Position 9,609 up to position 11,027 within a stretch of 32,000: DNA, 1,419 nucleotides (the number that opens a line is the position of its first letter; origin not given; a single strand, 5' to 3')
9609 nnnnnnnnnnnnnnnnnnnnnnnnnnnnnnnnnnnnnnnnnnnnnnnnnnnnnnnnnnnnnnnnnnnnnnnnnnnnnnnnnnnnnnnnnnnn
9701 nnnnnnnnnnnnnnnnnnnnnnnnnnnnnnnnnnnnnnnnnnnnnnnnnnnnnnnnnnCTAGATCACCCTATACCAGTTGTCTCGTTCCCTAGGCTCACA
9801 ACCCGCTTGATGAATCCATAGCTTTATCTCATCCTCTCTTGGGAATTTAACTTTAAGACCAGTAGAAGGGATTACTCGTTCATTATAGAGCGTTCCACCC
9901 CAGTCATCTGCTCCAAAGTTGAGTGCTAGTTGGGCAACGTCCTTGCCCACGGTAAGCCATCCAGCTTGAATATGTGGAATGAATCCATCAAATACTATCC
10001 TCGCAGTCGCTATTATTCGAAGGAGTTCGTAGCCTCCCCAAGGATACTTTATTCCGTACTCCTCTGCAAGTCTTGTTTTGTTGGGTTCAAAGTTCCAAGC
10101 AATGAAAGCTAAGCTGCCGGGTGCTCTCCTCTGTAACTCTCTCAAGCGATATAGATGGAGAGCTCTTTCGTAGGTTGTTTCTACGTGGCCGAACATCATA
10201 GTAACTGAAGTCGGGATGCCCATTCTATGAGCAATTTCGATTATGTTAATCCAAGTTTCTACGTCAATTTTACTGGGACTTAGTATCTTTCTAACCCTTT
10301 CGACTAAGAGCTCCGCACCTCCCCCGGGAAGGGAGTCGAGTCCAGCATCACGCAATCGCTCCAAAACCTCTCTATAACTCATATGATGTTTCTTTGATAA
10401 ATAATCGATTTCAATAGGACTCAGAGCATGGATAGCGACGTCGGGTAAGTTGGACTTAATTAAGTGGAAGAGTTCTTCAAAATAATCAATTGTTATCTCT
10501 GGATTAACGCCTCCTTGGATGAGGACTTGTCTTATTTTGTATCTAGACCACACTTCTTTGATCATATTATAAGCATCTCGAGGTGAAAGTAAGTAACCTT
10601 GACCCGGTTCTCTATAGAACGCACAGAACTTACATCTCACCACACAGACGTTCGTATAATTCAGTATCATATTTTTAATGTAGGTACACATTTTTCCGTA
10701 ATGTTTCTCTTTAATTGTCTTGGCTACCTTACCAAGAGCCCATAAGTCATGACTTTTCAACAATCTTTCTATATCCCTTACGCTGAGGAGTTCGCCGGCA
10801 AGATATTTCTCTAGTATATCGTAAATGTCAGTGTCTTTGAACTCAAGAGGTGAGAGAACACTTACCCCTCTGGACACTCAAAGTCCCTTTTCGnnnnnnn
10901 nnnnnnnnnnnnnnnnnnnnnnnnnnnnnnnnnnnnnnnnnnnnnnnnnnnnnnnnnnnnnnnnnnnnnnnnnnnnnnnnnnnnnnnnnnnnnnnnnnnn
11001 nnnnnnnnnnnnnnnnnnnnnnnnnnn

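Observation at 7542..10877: Tightly coupled string: MqnE/CofH-family radical SAM, QueC, two small membrane proteins and an Nth-type glycosylase, a non-canonical 7-deazaguanine neighbourhood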

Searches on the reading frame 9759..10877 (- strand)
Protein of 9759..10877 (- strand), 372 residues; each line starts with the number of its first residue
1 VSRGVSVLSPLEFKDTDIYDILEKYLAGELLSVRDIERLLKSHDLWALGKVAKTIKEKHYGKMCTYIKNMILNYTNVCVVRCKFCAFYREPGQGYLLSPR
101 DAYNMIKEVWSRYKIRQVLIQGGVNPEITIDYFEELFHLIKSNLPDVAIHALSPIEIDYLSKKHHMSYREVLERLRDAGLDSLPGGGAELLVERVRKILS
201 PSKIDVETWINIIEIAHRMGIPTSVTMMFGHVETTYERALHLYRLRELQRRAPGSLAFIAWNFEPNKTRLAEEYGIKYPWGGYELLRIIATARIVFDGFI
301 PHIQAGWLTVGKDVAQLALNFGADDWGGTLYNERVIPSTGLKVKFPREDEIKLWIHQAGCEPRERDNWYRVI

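Call 3: search_protein_families(library=pfam, proteins=[window:9759-10877:-], max_evalue=0.01)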
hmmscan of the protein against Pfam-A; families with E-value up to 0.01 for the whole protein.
window:9759-10877:- (372 aa): 2 families
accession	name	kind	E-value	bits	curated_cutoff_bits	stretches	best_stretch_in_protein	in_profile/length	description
PF19288.4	CofH_C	-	2.6e-24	85.8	27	1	253-370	2-117/125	CofH/MqnC C-terminal region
PF04055.27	Radical_SAM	-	2.6e-21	76.9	29.5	1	73-234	2-155/166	Radical SAM superfamily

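Call 4: search_protein_families(library=ncbifam, proteins=[window:9759-10877:-], max_evalue=0.01)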
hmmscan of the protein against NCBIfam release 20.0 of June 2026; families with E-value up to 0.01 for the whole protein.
window:9759-10877:- (372 aa): 18 families
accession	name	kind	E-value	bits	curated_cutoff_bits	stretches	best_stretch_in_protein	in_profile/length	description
TIGR03699.1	menaquin_MqnC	equivalog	4e-127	423.7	428.1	1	31-372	3-342/342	cyclic dehypoxanthinyl futalosine synthase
TIGR00423.1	TIGR00423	subfamily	3.9e-99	331.8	260.25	1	65-372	2-310/310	CofH family radical SAM protein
TIGR03700.1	mena_SCO4494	equivalog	9e-91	304.4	434.55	1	21-371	1-350/351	aminofutalosine synthase MqnE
TIGR03551.1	F420_cofH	equivalog_domain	1.2e-89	300.5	374.1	1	34-371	4-344/345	5-amino-6-(D-ribitylamino)uracil--L-tyrosine 4-hydroxyphenyl transferase CofH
NF005609.0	PRK07360.1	equivalog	4.1e-88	295.7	426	1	15-371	5-367/374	7,8-didemethyl-8-hydroxy-5-deazariboflavin synthase subunit CofH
NF006277.0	PRK08445.1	equivalog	1.2e-87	294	576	1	32-371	5-344/348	dehypoxanthine futalosine cyclase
NF006687.0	PRK09234.1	equivalog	4.6e-70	236.8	1018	1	42-370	505-835/849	bifunctional FO biosynthesis protein CofGH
NF006276.0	PRK08444.1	equivalog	9.7e-70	235.3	560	1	20-371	2-349/353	aminofutalosine synthase MqnE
NF004580.0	PRK05926.1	equivalog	3.3e-64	217.4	583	1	11-337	8-336/370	hypothetical protein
NF004884.0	PRK06245.1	equivalog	8.9e-18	64.2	209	1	56-365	3-307/340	7,8-didemethyl-8-hydroxy-5-deazariboflavin synthase subunit CofG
TIGR03550.1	F420_cofG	equivalog_domain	3.4e-13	49.5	213.35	1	65-329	1-266/322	7,8-didemethyl-8-hydroxy-5-deazariboflavin synthase CofG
TIGR03956.1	rSAM_HydE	equivalog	5.2e-08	32.5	254.6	1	34-249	14-220/340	[FeFe] hydrogenase H-cluster radical SAM maturase HydE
TIGR02351.2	thiH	equivalog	4.1e-06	26.1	380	1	23-153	27-159/364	2-iminoacetate synthase ThiH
TIGR00433.2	bioB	equivalog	0.00018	20.9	225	0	207-324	170-279/307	biotin synthase BioB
TIGR03910.1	pyrrolys_PylB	equivalog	0.00021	20.3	348.2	1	16-92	3-80/347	methylornithine synthase PylB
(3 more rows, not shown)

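Call 7: find_encoding_contigs(protein=window:9759-10877:-, flank=10000, max_places=6)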
Protein window:9759-10877:- (372 aa): no gene with exactly this product is on record in the collection.

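Call 8: find_homologous_proteins(query=window:9759-10877:-, max_evalue=1e-20)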
Query window:9759-10877:- (372 aa): 6019 proteins with E <= 1e-20 among 8000 candidates; the best 120 are listed.
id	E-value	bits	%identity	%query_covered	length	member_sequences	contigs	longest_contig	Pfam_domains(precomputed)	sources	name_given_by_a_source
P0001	5.9e-255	863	100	100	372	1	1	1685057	PF04055.28,PF19288.5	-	-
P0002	2.7e-178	611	72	96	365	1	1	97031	PF04055.28,PF19288.5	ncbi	-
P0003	1.4e-170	585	70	94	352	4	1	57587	PF04055.28,PF19288.5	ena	-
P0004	3.6e-170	584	71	96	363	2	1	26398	PF04055.28,PF19288.5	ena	-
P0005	1.8e-168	578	70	97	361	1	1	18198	PF04055.28,PF19288.5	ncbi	-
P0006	4.0e-167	574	69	97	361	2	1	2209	PF04055.28,PF19288.5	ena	-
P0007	1.8e-166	572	68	96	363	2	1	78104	PF04055.28,PF19288.5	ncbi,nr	ncbi:MAG: CofH family radical SAM protein [Crenarchaeota archaeon]|nr:CofH family radical SAM protei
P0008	2.7e-166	571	66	96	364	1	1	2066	PF04055.28,PF19288.5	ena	-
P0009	3.1e-165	568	68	97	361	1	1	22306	PF04055.28,PF19288.5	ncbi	-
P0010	4.2e-163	561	68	96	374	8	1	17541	PF04055.28,PF19288.5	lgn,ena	-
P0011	1.2e-162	559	68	96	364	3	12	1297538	PF04055.28,PF19288.5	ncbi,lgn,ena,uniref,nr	ncbi:cyclic dehypoxanthinyl futalosine synthase [Ignicoccus hospitalis]|uniref:Radical SAM domain pr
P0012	8.0e-162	556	71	90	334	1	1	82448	PF04055.28,PF19288.5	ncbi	-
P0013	6.2e-161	553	66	96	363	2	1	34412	PF04055.28,PF19288.5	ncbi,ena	-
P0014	1.6e-157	542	64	98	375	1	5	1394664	PF04055.28,PF19288.5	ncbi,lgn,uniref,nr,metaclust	ncbi:radical SAM protein [Ignicoccus islandicus DSM 13165]|uniref:Radical SAM protein n=1 Tax=Ignico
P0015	1.8e-157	542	65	97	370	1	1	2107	PF04055.28,PF19288.5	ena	-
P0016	7.9e-154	530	61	100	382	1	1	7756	PF04055.28,PF19288.5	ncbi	-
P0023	5.0e-123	429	55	95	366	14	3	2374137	PF04055.28,PF19288.5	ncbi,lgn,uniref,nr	ncbi:cyclic dehypoxanthinyl futalosine synthase [Vulcanisaeta distributa]|uniref:Cyclic dehypoxanthi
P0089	8.2e-110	385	55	88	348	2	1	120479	PF04055.28,PF19288.5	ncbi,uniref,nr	ncbi:dehypoxanthine futalosine cyclase [Pyrodictium occultum]|uniref:Dehypoxanthine futalosine cycla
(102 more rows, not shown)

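Call 9: find_encoding_contigs(protein=P0011, flank=8000, max_places=2)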
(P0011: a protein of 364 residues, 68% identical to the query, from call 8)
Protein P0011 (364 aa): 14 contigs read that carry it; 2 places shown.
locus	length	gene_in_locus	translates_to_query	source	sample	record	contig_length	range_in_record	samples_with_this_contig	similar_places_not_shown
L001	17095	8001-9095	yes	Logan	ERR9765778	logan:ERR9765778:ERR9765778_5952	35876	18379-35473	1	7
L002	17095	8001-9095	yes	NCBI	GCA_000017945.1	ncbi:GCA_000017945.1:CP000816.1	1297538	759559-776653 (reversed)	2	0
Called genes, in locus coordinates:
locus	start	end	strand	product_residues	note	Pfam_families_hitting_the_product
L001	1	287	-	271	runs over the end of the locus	PF02621:VitK2_biosynth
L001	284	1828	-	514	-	PF14251:PterinBD-DUF4346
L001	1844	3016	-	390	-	PF00483:NTP_transferase, PF12804:NTP_transf_3, PF00132:Hexapep (faint), PF25087:GMPPB_C (weak)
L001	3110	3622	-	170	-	PF07650:KH_2 (faint), PF00013:KH_1 (faint)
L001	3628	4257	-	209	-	PF02562:PhoH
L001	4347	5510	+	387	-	PF01658:Inos-1-P_synth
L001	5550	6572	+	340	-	PF04041:Glyco_hydro_130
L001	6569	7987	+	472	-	PF19276:HD_assoc_2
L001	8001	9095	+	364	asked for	PF04055:Radical_SAM, PF19288:CofH_C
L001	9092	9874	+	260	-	PF06508:QueC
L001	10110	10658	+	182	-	-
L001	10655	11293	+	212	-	PF22175:Ogg-HhH (weak), PF00730:HhH-GPD, PF10576:EndIII_4Fe-2S (weak)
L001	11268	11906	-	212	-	PF01015:Ribosomal_S3Ae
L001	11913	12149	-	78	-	-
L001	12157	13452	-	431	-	-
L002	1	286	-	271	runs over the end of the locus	PF02621:VitK2_biosynth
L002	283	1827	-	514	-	PF14251:PterinBD-DUF4346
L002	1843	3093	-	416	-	PF00483:NTP_transferase, PF12804:NTP_transf_3, PF00132:Hexapep (faint), PF25087:GMPPB_C (weak)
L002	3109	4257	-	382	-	PF02562:PhoH, PF07650:KH_2 (faint)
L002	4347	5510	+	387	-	PF01658:Inos-1-P_synth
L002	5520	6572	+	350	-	PF04041:Glyco_hydro_130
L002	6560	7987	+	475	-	PF19276:HD_assoc_2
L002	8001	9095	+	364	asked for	PF04055:Radical_SAM, PF19288:CofH_C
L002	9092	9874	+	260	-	PF06508:QueC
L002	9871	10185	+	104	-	-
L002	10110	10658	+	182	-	-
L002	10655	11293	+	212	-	PF22175:Ogg-HhH (weak), PF00730:HhH-GPD, PF10576:EndIII_4Fe-2S (weak)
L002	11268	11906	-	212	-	PF01015:Ribosomal_S3Ae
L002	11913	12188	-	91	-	-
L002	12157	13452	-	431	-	-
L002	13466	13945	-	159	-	PF08069:Ribosomal_S13_N, PF00312:Ribosomal_S15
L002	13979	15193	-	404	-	PF00155:Aminotran_1_2, PF12897:Asp_aminotransf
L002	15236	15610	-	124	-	PF03551:PadR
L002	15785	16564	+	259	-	PF00795:CN_hydrolase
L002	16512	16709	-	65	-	-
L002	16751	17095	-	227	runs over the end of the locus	-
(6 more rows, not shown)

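Call 10: find_encoding_contigs(protein=P0002, flank=8000, max_places=2)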
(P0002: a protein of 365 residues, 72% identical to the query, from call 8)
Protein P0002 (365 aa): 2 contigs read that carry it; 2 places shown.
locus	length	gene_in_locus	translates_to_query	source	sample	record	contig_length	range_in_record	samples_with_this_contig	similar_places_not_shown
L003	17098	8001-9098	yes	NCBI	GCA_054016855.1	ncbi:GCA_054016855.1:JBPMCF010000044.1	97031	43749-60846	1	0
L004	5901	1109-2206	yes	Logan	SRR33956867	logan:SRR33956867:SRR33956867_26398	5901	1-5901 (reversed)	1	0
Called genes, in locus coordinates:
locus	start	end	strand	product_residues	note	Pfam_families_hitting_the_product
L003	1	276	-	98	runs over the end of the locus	-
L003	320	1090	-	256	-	-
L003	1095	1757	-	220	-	PF02254:TrkA_N, PF03721:UDPG_MGDP_dh_N (weak), PF13241:NAD_binding_7 (weak), PF02080:TrkA_C (weak)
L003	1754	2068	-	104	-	-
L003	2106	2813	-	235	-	PF00149:Metallophos, PF12850:Metallophos_2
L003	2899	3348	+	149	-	PF00300:His_Phos_1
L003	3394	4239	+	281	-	-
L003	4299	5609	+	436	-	PF21572:Nop5_56-rel_N_Arc, PF01798:Nop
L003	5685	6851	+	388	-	PF01658:Inos-1-P_synth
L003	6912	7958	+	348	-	PF04041:Glyco_hydro_130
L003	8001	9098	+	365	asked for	PF04055:Radical_SAM, PF19288:CofH_C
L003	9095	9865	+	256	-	PF00733:Asn_synthase (weak), PF02540:NAD_synthase (weak), PF06508:QueC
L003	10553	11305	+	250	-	PF00730:HhH-GPD, PF22175:Ogg-HhH (faint), PF10576:EndIII_4Fe-2S (weak)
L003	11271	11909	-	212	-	PF01015:Ribosomal_S3Ae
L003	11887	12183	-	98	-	-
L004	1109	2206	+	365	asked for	PF04055:Radical_SAM, PF19288:CofH_C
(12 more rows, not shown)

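Call 11: find_encoding_contigs(protein=P0023, flank=8000, max_places=2)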
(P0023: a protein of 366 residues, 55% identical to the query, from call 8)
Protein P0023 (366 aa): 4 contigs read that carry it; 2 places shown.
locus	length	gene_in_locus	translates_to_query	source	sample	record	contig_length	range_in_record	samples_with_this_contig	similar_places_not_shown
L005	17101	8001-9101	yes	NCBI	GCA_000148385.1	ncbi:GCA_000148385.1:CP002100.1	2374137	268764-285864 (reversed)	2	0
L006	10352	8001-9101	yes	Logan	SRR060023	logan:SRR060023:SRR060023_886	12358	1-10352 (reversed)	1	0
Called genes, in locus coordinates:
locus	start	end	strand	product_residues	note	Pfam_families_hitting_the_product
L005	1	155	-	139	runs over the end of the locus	PF01934:HepT-like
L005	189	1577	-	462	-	PF00083:Sugar_tr, PF07690:MFS_1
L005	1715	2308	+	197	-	PF00281:Ribosomal_L5, PF00673:Ribosomal_L5_C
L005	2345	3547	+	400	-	PF00278:Orn_DAP_Arg_deC, PF02784:Orn_Arg_deC_N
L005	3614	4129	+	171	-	PF13622:4HBT_3, PF03061:4HBT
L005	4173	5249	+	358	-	PF02515:CoA_transf_3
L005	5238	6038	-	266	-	PF02621:VitK2_biosynth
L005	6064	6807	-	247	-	PF02621:VitK2_biosynth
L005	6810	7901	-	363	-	PF04055:Radical_SAM, PF19288:CofH_C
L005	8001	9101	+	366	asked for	PF04055:Radical_SAM, PF19288:CofH_C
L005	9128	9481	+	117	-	PF13650:Asp_protease_2, PF13975:gag-asp_proteas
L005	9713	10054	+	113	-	PF00355:Rieske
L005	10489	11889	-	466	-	PF01565:FAD_binding_4, PF02913:FAD-oxidase_C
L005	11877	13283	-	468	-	PF00370:FGGY_N, PF02782:FGGY_C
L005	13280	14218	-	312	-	PF00070:Pyr_redox (faint), PF07992:Pyr_redox_2, PF13450:NAD_binding_8 (weak), PF13738:Pyr_redox_3 (faint)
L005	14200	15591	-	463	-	PF01266:DAO, PF01946:Thi4 (faint), PF07992:Pyr_redox_2 (faint), PF13450:NAD_binding_8 (weak), PF04324:Fer2_BFD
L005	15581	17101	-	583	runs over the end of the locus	PF04185:Phosphoesterase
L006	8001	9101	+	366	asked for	PF04055:Radical_SAM, PF19288:CofH_C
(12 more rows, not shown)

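Call 21: find_encoding_contigs(protein=P0089, flank=8000, max_places=1)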
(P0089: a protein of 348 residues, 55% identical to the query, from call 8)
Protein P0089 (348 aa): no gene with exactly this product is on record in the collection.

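Call 22: find_encoding_contigs(protein=P0016, flank=8000, max_places=1)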
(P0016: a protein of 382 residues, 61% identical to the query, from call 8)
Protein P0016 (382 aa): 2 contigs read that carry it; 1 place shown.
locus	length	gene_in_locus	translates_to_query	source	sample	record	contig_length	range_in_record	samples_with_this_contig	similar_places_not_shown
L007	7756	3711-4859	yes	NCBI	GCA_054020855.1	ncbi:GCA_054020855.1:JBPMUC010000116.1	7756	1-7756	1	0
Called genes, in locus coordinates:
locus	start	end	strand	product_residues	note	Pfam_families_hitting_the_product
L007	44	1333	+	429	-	PF21572:Nop5_56-rel_N_Arc, PF01798:Nop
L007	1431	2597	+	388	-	PF01658:Inos-1-P_synth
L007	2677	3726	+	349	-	PF04041:Glyco_hydro_130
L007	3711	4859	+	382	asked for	PF04055:Radical_SAM, PF19288:CofH_C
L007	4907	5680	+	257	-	PF06508:QueC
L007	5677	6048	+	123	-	-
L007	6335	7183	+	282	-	PF00730:HhH-GPD, PF00633:HHH (weak)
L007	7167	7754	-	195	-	?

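Call 29: search_protein_families(library=ncbifam, proteins=[L005:6810-7901:-, L005:6064-6807:-, L005:5238-6038:-, L002:6560-7987:+, L002:283-1827:-], max_evalue=0.001)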
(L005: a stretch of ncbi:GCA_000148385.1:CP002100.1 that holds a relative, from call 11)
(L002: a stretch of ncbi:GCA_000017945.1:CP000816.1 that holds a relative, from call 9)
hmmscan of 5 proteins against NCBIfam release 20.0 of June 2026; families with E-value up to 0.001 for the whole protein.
L005:6810-7901:- (363 aa): 13 families
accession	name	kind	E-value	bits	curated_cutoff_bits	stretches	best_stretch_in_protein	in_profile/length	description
TIGR03699.1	menaquin_MqnC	equivalog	9.3e-117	389.7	428.1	1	15-357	3-342/342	cyclic dehypoxanthinyl futalosine synthase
TIGR00423.1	TIGR00423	subfamily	4.8e-99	331.5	260.25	1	49-357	2-310/310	CofH family radical SAM protein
TIGR03551.1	F420_cofH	equivalog_domain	1.6e-93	313.3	374.1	1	16-356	2-344/345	5-amino-6-(D-ribitylamino)uracil--L-tyrosine 4-hydroxyphenyl transferase CofH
TIGR03700.1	mena_SCO4494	equivalog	7.1e-93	311.3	434.55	1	17-356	13-350/351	aminofutalosine synthase MqnE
NF005609.0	PRK07360.1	equivalog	4.9e-89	298.7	426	1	14-358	20-369/374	7,8-didemethyl-8-hydroxy-5-deazariboflavin synthase subunit CofH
NF006687.0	PRK09234.1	equivalog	7.3e-78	262.6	1018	1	27-356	506-836/849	bifunctional FO biosynthesis protein CofGH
NF006277.0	PRK08445.1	equivalog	2.6e-73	246.9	576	1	15-357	4-345/348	dehypoxanthine futalosine cyclase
NF006276.0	PRK08444.1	equivalog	3.6e-71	240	560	1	17-357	14-350/353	aminofutalosine synthase MqnE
NF004580.0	PRK05926.1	equivalog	2.5e-59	201.3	583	1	26-333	42-346/370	hypothetical protein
TIGR03550.1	F420_cofG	equivalog_domain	1.8e-07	30.6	213.35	1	51-115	3-66/322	7,8-didemethyl-8-hydroxy-5-deazariboflavin synthase CofG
NF004884.0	PRK06245.1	equivalog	1.4e-06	27.4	209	1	46-115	9-75/340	7,8-didemethyl-8-hydroxy-5-deazariboflavin synthase subunit CofG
TIGR03910.1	pyrrolys_PylB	equivalog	5.2e-06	25.6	348.2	1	6-310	7-294/347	methylornithine synthase PylB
TIGR03956.1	rSAM_HydE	equivalog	1.6e-05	24.3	254.6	1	28-254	27-239/340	[FeFe] hydrogenase H-cluster radical SAM maturase HydE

L005:6064-6807:- (247 aa): 0 families

L005:5238-6038:- (266 aa): 0 families

L002:6560-7987:+ (475 aa): 0 families

L002:283-1827:- (514 aa): 2 families
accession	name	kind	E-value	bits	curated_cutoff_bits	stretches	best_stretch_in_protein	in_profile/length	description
TIGR00284.1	TIGR00284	hypoth_equivalog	4.9e-89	299.1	256.65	1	3-494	2-497/497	dihydropteroate synthase-like protein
NF002128.0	PRK00964.1-6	equivalog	0.00077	18.7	568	0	452-492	329-369/390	tetrahydromethanopterin S-methyltransferase subunit A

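Call 31: search_solved_structures(query=window:9759-10877:-, max_evalue=0.00001)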
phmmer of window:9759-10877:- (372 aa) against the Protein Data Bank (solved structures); distinct sequences matched with E-value up to 0.00001: 1.
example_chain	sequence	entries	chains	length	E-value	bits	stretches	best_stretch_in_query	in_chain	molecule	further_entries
6xi9_A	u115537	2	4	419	5.4e-55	189.9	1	39-372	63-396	Aminodeoxyfutalosine synthase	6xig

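Call 33: find_related_loci(query=A1, collection=genome_contigs, flank=10000)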
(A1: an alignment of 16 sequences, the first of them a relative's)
Query A1 (372 aa) in genome_contigs; peptide patterns used: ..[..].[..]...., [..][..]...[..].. (x = any residue, [..] = any of these).
600 stretches matched a pattern (row limit reached: there are more); 598 encode a relative of the query (tblastn E <= 1e-3); the best 80 are kept; 80 distinct loci.
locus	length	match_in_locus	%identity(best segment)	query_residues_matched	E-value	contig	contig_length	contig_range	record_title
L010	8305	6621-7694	53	17-372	1e-125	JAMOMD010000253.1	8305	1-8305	MAG: Thermoproteales archaeon isolate 4281-140_maxbin2_scaf2bin.102 4281-140_scaffold_4315_c1, whole genome shotgun sequ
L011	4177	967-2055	48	12-372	4e-116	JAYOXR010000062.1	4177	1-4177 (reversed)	MAG: Candidatus Nitrosopumilus brisbanensis isolate 139563_S164_maxbin_bins.tsv.144 NODE_23012_length_4177_cov_82.594857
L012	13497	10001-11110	48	3-369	1e-112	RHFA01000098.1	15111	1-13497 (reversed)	MAG: Thaumarchaeota archaeon S13 scaffold_90, whole genome shotgun sequence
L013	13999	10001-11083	46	12-370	6e-112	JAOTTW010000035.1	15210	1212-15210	MAG: Nitrosopumilus sp. isolate 13_July_SF_Bin33 13_July_SF_Bin33_scaffold_1445_c1, whole genome shotgun sequence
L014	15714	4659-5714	51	20-372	3e-111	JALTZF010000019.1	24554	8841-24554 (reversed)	MAG: Pyrodictiaceae archaeon isolate S141_metabat2_scaf2bin.116 S141_NODE_1439_length_24554_cov_1.858845, whole genome s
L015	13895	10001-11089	46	12-372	8e-112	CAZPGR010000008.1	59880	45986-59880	MAG TPA_asm: uncultured Nitrosopumilaceae archaeon isolate binchicken_co84_148 genome assembly, contig: k141_2617431, wh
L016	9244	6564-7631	48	16-369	7e-111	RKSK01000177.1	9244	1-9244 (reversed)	MAG: Cenarchaeum sp. isolate PNGst_S_binVS4 scaffold_141, whole genome shotgun sequence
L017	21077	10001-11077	47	16-372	1e-110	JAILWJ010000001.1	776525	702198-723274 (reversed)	MAG: Nitrosarchaeum sp. isolate ECS25A1 ECS25A1_1, whole genome shotgun sequence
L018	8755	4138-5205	48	16-369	5e-110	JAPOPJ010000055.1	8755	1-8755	MAG: Thaumarchaeota archaeon isolate APA_bin_56 c_000000395010, whole genome shotgun sequence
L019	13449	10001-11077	47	16-372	8e-110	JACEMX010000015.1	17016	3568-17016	MAG: Candidatus Nitrosomaritimum aestuariumsis isolate S2bin1 contig_24, whole genome shotgun sequence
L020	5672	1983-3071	46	12-372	7e-110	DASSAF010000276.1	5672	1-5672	MAG TPA_asm: Nitrosopumilaceae archaeon isolate SMAG_U15628 k141_284227, whole genome shotgun sequence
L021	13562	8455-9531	48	16-372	2e-109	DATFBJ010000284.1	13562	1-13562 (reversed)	MAG TPA_asm: Nitrososphaeraceae archaeon isolate SMAG_U8525 k141_1773412, whole genome shotgun sequence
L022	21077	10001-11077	48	16-372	2e-109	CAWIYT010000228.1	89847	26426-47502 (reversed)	MAG: uncultured Nitrososphaerales archaeon isolate MFD05674.bin.1.171 genome assembly, contig: contig_19748, whole genom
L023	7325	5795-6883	46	12-372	3e-108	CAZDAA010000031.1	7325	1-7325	MAG TPA_asm: uncultured Candidatus Nitrosopelagicus sp. isolate SRP092796_co6_9 genome assembly, contig: NODE_19397_leng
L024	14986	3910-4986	46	16-372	4e-108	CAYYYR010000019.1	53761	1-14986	MAG TPA_asm: uncultured Nitrososphaera sp. isolate binchicken_co31_364 genome assembly, contig: k141_736152, whole genom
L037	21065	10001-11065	45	20-372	1e-101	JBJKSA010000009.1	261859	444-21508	MAG: Thermoplasmataceae archaeon isolate Bin_71 S1Ck127_3586477_flag_0_multi_23.9982_len_261859, whole genome shotgun se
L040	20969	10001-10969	45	18-340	2e-89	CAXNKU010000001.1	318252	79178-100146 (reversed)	MAG: Gaiellales bacterium isolate ME-04may21-LR-75 genome assembly, contig: ME-04may21-LR-C209, whole genome shotgun seq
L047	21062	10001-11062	43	18-372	1e-83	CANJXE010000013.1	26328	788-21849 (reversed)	MAG: Actinobacteria bacterium isolate RH-23may17-757 genome assembly, contig: RH-23may17-C13160, whole genome shotgun se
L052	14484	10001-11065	42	10-371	3e-83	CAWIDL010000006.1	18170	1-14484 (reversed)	MAG: uncultured delta proteobacterium isolate MFD01231.bin.1.21 genome assembly, contig: contig_26943, whole genome shot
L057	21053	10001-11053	41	18-372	3e-82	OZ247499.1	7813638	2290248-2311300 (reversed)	MAG: Pirellulaceae bacterium isolate 828c6eb6-e98b-456e-8040-4ab2280a49ec genome assembly, chromosome: 1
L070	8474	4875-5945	38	9-371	8e-81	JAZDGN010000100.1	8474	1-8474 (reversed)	MAG: Pseudomonadota bacterium isolate MEGAHIT-group-0.269 k141_13405169, whole genome shotgun sequence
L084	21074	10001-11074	37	9-372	2e-79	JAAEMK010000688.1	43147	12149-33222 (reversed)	MAG: Desulfobacteraceae bacterium isolate Bse_4 BseG_CONTIG1860126, whole genome shotgun sequence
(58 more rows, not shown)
